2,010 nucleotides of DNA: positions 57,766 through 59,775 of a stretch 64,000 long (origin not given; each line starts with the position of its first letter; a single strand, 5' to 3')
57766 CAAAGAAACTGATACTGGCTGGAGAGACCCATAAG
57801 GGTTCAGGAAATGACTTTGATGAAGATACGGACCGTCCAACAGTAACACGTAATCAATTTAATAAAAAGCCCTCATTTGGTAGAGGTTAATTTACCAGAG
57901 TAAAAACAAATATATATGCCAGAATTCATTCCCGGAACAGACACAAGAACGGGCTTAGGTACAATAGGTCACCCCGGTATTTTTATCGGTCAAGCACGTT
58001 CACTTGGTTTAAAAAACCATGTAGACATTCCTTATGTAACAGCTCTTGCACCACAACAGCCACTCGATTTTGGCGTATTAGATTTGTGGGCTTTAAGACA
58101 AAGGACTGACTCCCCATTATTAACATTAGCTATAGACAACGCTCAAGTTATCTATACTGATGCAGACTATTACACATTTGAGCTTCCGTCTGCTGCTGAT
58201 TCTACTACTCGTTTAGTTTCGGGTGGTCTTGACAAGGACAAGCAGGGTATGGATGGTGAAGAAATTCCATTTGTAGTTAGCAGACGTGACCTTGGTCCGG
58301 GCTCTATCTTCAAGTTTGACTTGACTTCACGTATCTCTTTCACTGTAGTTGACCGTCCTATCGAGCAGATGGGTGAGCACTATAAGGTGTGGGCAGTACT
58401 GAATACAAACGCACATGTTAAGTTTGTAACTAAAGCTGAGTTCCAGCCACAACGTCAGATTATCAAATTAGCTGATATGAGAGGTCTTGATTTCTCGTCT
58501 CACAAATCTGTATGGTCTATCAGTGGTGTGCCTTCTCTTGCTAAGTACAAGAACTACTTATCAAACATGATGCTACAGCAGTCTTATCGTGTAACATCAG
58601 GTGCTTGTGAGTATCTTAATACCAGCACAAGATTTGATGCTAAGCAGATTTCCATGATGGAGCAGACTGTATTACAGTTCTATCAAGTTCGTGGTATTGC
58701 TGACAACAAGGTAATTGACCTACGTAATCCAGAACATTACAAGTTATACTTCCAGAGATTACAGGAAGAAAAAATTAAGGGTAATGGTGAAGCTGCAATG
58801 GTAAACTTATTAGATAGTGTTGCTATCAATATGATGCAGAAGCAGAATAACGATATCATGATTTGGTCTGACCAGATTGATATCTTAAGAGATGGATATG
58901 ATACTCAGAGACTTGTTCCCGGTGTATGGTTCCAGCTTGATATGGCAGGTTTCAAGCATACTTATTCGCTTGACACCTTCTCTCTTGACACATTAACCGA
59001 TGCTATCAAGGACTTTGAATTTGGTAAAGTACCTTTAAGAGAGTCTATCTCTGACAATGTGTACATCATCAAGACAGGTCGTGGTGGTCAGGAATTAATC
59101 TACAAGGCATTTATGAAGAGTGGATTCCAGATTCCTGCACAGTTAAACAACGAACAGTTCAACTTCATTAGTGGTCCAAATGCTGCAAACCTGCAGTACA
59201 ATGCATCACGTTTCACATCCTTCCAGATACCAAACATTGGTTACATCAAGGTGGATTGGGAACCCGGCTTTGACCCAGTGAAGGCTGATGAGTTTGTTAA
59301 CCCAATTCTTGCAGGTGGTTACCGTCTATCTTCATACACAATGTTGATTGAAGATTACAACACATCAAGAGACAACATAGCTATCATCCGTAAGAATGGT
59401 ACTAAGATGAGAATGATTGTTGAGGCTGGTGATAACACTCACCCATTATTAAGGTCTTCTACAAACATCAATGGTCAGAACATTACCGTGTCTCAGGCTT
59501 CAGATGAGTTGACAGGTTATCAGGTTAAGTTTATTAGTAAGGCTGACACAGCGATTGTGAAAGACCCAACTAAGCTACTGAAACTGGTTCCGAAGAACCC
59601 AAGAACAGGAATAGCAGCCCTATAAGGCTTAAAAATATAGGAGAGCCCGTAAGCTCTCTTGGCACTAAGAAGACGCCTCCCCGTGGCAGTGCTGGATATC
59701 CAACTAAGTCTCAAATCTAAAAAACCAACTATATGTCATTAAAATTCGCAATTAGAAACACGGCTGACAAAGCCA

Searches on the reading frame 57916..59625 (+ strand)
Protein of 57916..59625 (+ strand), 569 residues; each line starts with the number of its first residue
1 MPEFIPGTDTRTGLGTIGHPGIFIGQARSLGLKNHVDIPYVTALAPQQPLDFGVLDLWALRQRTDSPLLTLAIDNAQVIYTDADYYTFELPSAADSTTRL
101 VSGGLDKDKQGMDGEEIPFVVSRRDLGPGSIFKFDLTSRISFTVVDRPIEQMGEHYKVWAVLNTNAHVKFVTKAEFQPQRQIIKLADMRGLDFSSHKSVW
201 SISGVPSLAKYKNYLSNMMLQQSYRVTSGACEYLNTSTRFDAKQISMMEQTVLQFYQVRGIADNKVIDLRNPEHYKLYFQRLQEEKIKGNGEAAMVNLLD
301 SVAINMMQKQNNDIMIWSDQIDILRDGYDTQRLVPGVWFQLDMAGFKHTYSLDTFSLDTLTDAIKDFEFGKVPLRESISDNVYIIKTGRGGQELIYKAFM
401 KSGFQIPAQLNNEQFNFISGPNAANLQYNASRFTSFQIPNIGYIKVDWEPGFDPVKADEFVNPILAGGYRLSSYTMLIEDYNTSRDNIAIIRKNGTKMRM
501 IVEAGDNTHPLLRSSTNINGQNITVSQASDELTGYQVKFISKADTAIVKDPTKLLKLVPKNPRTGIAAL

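Call 4: search_dna_similar(query=window:57916-59625:+, collection=phages, mode=protein, max_rows=40)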
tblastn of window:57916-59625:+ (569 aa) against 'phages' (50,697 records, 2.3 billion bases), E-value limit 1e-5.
No match.

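Call 6: search_protein_families(library=phrogs, proteins=[window:57916-59625:+], max_evalue=0.01)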
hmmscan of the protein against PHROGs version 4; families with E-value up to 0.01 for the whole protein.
window:57916-59625:+ (569 aa): 1 family
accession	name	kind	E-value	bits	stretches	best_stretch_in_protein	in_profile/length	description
phrog_11589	-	head and packaging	3.8e-07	29.9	1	353-559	299-492/495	major head protein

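Call 7: search_protein_families(library=pfam, proteins=[window:57916-59625:+], max_evalue=0.01)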
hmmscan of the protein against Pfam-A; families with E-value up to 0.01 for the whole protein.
window:57916-59625:+ (569 aa): 0 families

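Call 8: find_homologous_proteins(query=window:57916-59625:+)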
Query window:57916-59625:+ (569 aa): 235 proteins with E <= 0.001 among 8000 candidates; the best 120 are listed.
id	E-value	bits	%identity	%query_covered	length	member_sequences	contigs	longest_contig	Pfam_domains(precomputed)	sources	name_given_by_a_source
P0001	0.0e+0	1294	100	100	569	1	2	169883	-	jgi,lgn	jgi:hypothetical protein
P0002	0.0e+0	1258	97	100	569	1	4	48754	-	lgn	-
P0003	0.0e+0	1207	91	100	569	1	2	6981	-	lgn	-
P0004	0.0e+0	1205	91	100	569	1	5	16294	-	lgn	-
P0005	0.0e+0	1190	90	100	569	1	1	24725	-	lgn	-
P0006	0.0e+0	1190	91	100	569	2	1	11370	-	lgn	-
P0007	0.0e+0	1187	90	100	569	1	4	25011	-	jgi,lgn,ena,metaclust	metaclust:\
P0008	0.0e+0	1187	90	99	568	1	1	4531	-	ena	-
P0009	0.0e+0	1186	89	100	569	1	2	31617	-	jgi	jgi:hypothetical protein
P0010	0.0e+0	1186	89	100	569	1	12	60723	-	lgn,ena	-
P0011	0.0e+0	1185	90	100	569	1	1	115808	-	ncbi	-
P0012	0.0e+0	1185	89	100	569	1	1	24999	-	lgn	-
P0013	0.0e+0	1184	90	99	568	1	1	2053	-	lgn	-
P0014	0.0e+0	1184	89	100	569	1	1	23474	-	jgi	jgi:hypothetical protein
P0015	0.0e+0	1183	89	100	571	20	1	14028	-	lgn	-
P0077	0.0e+0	1073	82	97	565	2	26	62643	PF23898.2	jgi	jgi:hypothetical protein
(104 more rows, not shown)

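Call 19: search_protein_families(library=pfam, proteins=[P0077], max_evalue=0.01)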
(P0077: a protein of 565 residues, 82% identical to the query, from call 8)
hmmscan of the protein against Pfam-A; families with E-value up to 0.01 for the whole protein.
P0077 (565 aa): 1 family
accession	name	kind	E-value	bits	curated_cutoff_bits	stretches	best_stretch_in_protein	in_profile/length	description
PF23898.1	Crass_capsid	-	2.3e-10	39.9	27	1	345-555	294-493/496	Crassvirus major capsid protein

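Call 21: search_solved_structures(query=window:57916-59625:+, max_evalue=1, show_alignments=3)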
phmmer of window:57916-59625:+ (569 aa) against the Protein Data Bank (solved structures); distinct sequences matched with E-value up to 1: 0.

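Call 25: search_solved_structures(query=A1, max_evalue=1, show_alignments=2)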
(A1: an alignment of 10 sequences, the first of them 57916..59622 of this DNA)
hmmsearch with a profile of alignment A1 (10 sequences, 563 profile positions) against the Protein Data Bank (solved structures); distinct sequences matched with E-value up to 1: 1.
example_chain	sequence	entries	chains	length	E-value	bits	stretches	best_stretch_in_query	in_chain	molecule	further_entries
7jil_l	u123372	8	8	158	0.81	11.4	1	266-336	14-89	30S ribosomal protein S7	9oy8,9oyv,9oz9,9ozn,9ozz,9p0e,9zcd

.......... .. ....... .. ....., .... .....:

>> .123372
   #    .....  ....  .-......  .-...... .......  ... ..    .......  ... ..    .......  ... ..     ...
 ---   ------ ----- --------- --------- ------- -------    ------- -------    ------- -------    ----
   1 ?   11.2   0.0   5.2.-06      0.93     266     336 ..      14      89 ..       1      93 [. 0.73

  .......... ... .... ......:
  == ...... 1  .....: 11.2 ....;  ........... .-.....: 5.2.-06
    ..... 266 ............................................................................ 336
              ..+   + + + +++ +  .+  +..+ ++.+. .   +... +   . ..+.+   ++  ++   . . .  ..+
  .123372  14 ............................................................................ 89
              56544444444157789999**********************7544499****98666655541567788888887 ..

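Call 48: find_related_loci(query=A1, collection=viral_contigs, flank=3000)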
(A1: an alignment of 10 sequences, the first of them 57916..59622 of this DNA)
Query A1 (569 aa) in viral_contigs; peptide patterns used: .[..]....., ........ (x = any residue, [..] = any of these).
94 stretches matched a pattern; 20 encode a relative of the query (tblastn E <= 1e-3); 19 distinct loci.
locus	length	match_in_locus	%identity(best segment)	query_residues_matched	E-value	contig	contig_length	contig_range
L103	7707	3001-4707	90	1-569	0e+0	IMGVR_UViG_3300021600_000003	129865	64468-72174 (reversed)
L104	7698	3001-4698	88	4-569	0e+0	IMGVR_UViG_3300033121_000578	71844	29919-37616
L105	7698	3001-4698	88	4-569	0e+0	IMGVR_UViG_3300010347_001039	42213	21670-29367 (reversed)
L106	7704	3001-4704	84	4-569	0e+0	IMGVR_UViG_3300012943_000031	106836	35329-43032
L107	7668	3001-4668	82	13-569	0e+0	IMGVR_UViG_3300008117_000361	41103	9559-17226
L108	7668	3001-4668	81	13-569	0e+0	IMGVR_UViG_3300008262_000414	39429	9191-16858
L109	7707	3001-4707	89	1-569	0e+0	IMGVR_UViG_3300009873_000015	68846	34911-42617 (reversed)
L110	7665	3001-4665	83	13-569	0e+0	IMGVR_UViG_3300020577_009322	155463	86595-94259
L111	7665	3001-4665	78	13-569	0e+0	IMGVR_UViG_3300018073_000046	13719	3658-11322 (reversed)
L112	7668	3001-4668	77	13-569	0e+0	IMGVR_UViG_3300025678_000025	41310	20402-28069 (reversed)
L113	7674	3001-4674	78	12-569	0e+0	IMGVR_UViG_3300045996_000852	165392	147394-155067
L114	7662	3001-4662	74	15-569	0e+0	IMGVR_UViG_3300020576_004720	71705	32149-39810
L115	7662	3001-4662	74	15-569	0e+0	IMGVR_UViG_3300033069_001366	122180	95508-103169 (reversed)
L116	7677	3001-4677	65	13-567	0e+0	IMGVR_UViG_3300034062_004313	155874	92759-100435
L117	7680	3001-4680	78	10-569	0e+0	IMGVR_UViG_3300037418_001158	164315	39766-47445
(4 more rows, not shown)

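Call 56: search_protein_representatives(protein=window:57916-59622:+)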
Query: 569 residues. Proteins with E-value up to 0.001 (for the whole library): 72; up to 1e-10: 46; up to 1e-30: 14. The best 72 are listed.
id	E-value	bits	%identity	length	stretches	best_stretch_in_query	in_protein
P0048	0.0e+00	1114.3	85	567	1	4-569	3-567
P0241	4.1e-97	342.5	39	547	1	20-565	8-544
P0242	7.2e-74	265.8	33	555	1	21-563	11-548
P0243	2.1e-70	254.4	33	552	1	16-563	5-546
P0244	2.4e-63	231.1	33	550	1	20-564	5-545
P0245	1.1e-54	202.5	75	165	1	436-560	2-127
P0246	3.1e-52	194.4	26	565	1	20-565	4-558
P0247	4.8e-50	187.2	28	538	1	22-565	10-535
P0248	1.1e-49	185.9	29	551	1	16-566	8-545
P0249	1.5e-43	165.7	27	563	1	27-566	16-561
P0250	5.2e-41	157.3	28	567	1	32-567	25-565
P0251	1.4e-40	155.9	27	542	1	21-565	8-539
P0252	1.8e-37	145.7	28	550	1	19-566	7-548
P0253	4.4e-33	131.2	26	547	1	32-565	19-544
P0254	9.1e-30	120.2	70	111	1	185-271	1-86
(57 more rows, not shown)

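Call 74: predict_structure(alignment_id=A5)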
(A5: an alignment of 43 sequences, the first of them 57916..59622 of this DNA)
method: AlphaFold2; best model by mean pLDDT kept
length: 569 residues; sequences in the alignment: 43
mean_pLDDT: 69.3   pTM: 0.57
mean pLDDT of the five models: 69.3, 68.2, 68.2, 66.6, 62.3
residues with pLDDT >= 90: 28; 70-90: 298; 50-70: 140; < 50: 103
segments of 3 or more residues with pLDDT < 50: 1-31, 47-69, 71-74, 249-290
pLDDT, mean of each block of 10 residues (from residue 1): 40 36 33 64 51 35 39 61 75 69 76 87 87 88 89 90 86 85 85 68 57 81 79 59 50 36 31 45 44 61 69 78 70 82 81 88 80 60 85 86 66 73 75 74 81 73 84 86 67 77 80 60 65 83 82 83 76
secondary structure, 60 per line:
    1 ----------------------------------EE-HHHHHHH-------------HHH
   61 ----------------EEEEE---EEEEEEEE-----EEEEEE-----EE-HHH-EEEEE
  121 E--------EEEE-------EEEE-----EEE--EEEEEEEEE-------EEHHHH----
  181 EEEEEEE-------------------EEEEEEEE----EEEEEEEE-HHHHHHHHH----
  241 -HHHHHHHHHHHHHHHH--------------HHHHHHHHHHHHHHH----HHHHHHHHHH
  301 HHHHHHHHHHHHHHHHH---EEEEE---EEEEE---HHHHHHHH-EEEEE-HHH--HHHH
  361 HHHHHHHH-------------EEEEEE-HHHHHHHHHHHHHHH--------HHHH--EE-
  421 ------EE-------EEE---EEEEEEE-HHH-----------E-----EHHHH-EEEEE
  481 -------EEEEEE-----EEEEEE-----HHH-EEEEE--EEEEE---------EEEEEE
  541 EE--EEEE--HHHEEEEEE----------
elements in order: H38-44 E77-81 E85-92 E98-103 E116-121 E130-133 E141-144 E150-152 E155-163 H173-176 E181-187 E207-214 E219-226 H228-236 H242-257 H272-286 H291-317 E321-325 E329-333 H337-344 E346-350 H357-368 E382-387 H389-403 H412-415 E436-438 E442-448 H471-474 E476-480 E488-493 E499-504 E514-518 E521-525 E535-542 E545-548 E554-559

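Call 77: fold_search(model_id=the predicted structure, library=pdb)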
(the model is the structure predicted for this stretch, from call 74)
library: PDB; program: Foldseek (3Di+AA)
matches with E <= 10: 822; with E <= 0.001: 132
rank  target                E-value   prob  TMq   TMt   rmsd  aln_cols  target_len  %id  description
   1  7qof_B                1.2e-24  1.00  0.56  0.63  10.8       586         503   16  Icosahedral capsid of the phicrAss001 virion (released 2023-03-29)
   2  7qoi_CA               1.3e-24  1.00  0.57  0.66   8.3       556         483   16  Unique vertex of the phicrAss001 virion (released 2023-03-29)
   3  7qoh_A                1.4e-24  1.00  0.56  0.64   8.4       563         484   15  Unique vertex of the phicrAss001 virion with C5 symmetry imposed (released 2023-03-29)
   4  7qoi_BA               6.9e-23  1.00  0.56  0.64   8.9       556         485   16  Unique vertex of the phicrAss001 virion (released 2023-03-29)
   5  7qoi_CD               7.3e-22  1.00  0.50  0.62  10.0       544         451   16  Unique vertex of the phicrAss001 virion (released 2023-03-29)
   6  7qoh_D                1.2e-21  1.00  0.48  0.58   9.5       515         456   14  Unique vertex of the phicrAss001 virion with C5 symmetry imposed (released 2023-03-29)
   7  7qof_A                9.3e-21  1.00  0.48  0.56  13.5       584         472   15  Icosahedral capsid of the phicrAss001 virion (released 2023-03-29)
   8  9in6_M                1.3e-15  1.00  0.42  0.57  11.0       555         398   10  Capsid of Vibrio cholerae phage mature VP1 (released 2024-08-14)
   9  9ukm_A                3.9e-08  1.00  0.27  0.33  13.4       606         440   10  Cryo-EM structure of bacteriophage P1 head (released 2025-10-22)
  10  9c3a_I                2.4e-07  1.00  0.26  0.38  12.0       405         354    9  Bacteriophage Sf14 Capsid Empty Icosahedral reconstruction (released 2025-02-05)
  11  9ny2_A                4.6e-07  1.00  0.28  0.46  10.0       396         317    8  Pseudomonas phage Pa223 capsid (released 2025-08-06)
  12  9ncf_C                5.5e-07  1.00  0.29  0.40  11.8       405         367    8  Icosahedral capsid assembly of phage JohannRWettstein (Bas63) (released 2025-11-19)
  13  8k39_0                5.5e-07  1.00  0.26  0.39  11.6       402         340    9  Structure of the bacteriophage lambda portal vertex (released 2023-11-15)
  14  9lw6_A                6.9e-07  1.00  0.24  0.42  10.9       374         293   11  Top cap of bacteriophage Mycofy1 mature head (C5 symmetry) (released 2025-04-16)
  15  8pkh_BM               7.3e-07  1.00  0.25  0.42  11.5       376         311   11  Borrelia bacteriophage BB1 procapsid, fivefold-symmetrized outer shell (released 2023-07-12)
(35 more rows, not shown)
